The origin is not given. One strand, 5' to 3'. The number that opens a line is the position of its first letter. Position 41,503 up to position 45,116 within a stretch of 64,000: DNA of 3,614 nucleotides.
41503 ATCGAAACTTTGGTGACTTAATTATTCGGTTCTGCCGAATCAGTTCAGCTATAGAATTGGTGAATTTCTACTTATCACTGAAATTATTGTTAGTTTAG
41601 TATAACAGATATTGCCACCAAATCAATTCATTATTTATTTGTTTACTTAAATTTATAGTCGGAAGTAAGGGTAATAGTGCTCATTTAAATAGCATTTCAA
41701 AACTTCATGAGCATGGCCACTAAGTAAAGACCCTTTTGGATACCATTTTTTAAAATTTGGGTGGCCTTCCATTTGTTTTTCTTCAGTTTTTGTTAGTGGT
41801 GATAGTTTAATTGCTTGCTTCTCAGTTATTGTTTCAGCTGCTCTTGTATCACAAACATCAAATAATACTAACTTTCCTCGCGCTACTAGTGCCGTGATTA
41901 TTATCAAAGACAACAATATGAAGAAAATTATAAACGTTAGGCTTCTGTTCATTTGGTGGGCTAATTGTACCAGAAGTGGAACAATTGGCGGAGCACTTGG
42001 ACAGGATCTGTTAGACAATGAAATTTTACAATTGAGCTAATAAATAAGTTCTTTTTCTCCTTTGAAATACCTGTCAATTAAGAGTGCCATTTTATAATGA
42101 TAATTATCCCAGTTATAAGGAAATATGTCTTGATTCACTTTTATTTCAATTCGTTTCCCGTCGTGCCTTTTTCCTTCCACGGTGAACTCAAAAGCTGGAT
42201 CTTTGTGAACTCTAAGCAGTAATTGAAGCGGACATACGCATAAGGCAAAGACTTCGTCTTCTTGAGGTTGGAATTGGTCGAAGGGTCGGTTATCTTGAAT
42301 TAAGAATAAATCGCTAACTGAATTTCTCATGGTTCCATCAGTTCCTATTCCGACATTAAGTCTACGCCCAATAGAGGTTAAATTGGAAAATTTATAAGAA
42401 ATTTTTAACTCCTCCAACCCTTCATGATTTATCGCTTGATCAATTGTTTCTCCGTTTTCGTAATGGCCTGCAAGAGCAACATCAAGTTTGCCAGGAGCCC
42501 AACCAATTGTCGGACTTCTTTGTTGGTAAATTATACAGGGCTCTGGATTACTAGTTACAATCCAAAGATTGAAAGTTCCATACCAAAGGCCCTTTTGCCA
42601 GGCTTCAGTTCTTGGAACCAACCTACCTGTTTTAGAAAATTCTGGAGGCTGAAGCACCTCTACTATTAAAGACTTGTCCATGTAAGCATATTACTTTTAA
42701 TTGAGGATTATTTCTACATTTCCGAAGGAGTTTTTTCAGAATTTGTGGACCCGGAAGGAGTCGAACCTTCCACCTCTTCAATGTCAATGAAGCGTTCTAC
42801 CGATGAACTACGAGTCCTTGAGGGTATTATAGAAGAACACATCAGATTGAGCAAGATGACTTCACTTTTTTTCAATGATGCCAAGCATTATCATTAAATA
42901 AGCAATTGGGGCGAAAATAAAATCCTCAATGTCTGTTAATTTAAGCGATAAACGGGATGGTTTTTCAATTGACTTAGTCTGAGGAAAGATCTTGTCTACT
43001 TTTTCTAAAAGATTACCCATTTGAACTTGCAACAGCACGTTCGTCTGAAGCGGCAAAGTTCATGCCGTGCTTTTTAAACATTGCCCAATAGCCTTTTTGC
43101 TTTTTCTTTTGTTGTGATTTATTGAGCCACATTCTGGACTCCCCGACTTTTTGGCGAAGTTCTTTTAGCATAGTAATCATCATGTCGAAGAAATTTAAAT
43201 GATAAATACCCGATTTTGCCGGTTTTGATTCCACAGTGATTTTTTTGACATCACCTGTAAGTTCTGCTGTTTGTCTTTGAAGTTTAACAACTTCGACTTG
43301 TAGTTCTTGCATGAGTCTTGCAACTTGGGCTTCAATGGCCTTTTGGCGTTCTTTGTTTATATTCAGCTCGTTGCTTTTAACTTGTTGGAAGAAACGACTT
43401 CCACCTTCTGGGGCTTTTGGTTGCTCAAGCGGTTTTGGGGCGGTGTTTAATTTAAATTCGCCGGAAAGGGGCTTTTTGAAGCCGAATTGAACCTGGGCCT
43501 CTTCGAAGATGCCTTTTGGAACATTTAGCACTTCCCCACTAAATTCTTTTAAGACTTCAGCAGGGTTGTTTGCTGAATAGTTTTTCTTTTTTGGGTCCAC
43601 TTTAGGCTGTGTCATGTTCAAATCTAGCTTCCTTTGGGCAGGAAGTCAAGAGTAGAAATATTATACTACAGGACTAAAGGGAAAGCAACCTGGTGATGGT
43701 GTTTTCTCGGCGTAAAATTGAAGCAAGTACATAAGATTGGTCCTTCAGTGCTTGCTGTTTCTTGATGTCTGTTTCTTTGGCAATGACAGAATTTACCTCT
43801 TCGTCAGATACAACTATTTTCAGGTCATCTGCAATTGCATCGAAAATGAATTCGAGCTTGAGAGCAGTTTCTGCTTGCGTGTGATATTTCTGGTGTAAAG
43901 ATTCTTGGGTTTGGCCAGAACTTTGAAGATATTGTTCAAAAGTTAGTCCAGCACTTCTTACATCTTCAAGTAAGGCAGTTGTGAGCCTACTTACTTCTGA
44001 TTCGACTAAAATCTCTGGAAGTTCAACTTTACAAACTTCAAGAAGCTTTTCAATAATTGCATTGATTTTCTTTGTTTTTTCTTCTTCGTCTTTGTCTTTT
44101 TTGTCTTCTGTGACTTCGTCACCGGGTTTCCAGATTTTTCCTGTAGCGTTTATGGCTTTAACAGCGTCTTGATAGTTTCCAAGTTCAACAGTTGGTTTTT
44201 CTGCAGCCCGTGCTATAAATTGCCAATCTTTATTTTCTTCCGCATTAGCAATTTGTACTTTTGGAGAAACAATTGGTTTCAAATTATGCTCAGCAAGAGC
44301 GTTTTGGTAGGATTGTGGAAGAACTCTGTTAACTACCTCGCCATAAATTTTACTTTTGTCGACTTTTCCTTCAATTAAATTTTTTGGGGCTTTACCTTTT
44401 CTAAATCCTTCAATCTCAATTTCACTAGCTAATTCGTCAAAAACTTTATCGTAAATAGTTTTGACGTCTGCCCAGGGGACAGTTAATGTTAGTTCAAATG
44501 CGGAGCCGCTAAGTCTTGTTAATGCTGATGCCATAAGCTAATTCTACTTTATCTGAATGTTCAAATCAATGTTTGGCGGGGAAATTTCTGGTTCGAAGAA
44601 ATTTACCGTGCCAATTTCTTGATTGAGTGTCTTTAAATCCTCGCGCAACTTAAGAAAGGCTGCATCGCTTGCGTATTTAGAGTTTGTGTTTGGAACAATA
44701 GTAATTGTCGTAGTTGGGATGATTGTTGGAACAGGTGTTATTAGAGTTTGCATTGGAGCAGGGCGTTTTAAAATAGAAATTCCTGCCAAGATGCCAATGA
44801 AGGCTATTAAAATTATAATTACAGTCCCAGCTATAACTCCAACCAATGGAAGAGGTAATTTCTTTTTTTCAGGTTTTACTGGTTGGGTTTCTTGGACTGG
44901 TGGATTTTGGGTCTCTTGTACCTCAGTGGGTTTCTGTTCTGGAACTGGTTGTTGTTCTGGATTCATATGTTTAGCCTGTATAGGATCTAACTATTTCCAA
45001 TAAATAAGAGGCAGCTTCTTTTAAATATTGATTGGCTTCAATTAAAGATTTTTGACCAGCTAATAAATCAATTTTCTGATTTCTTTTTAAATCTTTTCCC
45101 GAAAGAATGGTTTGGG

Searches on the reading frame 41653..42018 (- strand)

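Call 43: search_protein_families(library=pfam, proteins=[window:41653-42018:-], max_evalue=0.01)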
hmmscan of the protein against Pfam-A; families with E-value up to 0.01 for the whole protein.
window:41653-42018:- (121 aa): 1 family
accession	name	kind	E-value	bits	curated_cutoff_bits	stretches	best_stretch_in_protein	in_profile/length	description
PF17353.8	DUF5381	-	0.0014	18.9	26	1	26-77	48-98/170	Family of unknown function (DUF5381)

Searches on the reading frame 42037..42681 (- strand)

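Call 43: search_protein_families(library=pfam, proteins=[window:42037-42681:-], max_evalue=0.01)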
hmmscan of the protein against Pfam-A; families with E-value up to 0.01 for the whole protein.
window:42037-42681:- (214 aa): 1 family
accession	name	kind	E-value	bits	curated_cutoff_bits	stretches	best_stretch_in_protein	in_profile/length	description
PF00293.34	NUDIX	-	2.1e-05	25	21.1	1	44-157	11-119/134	NUDIX domain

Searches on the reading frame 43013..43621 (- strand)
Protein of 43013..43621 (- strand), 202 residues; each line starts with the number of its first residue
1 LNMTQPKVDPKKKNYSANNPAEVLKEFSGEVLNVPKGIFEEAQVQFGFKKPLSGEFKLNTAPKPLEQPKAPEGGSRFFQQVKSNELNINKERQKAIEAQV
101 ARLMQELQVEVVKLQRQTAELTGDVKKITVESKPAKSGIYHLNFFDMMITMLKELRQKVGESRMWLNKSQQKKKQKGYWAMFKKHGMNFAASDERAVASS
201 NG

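Call 52: search_protein_families(library=pfam, proteins=[window:43013-43621:-], max_evalue=0.001)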
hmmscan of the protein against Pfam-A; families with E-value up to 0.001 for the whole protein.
window:43013-43621:- (202 aa): 2 families
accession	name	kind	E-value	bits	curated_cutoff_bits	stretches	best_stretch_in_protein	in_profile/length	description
PF18904.5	DUF5660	-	1.8e-31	109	24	1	97-202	3-109/109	Domain of unknown function (DUF5660)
PF01533.22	Tospo_nucleocap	-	0.00027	20.8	27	1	77-154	173-247/249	Tospovirus nucleocapsid protein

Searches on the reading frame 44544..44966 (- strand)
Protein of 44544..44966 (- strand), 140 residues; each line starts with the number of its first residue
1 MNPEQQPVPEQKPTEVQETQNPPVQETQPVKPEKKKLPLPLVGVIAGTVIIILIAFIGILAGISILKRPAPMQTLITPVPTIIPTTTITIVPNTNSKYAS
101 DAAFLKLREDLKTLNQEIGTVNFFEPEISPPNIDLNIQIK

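Call 43: search_protein_families(library=pfam, proteins=[window:44544-44966:-], max_evalue=0.01)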
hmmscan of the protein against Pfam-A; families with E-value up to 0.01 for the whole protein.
window:44544-44966:- (140 aa): 1 family
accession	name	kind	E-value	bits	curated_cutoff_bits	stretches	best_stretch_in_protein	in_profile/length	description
PF04547.17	Anoctamin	-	0.0038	16.6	28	1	4-99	84-184/460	Calcium-activated chloride channel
